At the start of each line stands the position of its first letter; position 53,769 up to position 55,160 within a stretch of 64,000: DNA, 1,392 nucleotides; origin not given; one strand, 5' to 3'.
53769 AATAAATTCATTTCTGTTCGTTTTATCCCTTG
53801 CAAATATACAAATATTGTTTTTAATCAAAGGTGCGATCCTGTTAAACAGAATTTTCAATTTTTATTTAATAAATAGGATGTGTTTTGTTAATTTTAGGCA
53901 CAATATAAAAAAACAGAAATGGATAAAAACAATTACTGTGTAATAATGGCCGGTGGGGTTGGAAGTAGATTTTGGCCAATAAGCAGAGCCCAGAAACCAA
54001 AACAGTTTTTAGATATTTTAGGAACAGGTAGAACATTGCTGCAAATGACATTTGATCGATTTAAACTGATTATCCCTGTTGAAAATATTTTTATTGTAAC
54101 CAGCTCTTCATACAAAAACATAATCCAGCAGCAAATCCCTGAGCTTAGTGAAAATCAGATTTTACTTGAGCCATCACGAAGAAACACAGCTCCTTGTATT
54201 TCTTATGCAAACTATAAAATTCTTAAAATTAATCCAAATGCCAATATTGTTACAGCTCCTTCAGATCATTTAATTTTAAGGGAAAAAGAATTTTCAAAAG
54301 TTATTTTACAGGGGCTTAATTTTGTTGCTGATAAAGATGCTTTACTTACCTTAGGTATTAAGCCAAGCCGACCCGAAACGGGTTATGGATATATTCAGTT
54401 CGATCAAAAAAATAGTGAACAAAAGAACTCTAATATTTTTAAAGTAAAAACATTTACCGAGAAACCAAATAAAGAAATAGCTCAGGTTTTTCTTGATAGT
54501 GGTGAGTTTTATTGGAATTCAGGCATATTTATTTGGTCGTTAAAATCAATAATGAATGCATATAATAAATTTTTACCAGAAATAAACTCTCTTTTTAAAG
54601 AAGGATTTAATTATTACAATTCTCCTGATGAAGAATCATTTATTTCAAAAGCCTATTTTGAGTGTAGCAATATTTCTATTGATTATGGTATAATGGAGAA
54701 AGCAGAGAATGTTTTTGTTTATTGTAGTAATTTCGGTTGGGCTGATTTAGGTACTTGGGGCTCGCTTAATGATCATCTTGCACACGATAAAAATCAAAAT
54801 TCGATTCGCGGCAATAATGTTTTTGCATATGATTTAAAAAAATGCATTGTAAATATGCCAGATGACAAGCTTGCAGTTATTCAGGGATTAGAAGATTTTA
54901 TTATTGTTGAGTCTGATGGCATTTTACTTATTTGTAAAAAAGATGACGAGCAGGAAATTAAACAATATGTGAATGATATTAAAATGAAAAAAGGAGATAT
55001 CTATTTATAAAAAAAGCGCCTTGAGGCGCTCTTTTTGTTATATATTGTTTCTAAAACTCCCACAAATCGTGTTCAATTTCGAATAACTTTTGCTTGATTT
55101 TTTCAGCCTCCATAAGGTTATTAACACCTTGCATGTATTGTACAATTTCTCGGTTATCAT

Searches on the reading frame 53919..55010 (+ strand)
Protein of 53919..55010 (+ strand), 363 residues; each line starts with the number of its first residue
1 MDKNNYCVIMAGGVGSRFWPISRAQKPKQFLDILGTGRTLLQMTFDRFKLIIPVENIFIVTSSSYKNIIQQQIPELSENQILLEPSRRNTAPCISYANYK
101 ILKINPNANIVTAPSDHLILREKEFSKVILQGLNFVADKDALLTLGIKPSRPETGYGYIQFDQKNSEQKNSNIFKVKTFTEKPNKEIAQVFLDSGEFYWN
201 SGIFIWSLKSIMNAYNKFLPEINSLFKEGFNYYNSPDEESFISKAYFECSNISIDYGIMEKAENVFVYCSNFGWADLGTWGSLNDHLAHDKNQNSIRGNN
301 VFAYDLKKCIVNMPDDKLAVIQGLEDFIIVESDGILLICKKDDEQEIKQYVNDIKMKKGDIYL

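Call 73: search_protein_families(library=pfam, proteins=[window:53919-55010:+], max_evalue=0.001)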
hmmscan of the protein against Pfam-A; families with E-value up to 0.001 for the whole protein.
window:53919-55010:+ (363 aa): 3 families
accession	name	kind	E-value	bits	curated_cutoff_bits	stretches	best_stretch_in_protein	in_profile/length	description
PF00483.29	NTP_transferase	-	1.1e-37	130.4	21.2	1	8-290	3-242/245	Nucleotidyl transferase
PF22640.1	ManC_GMP_beta-helix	-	4.8e-08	33.2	27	1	301-352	3-53/55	MannoseP isomerase/GMP-like beta-helix domain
PF12804.13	NTP_transf_3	-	9.1e-05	23.1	27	1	7-64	1-49/160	MobA-like NTP transferase domain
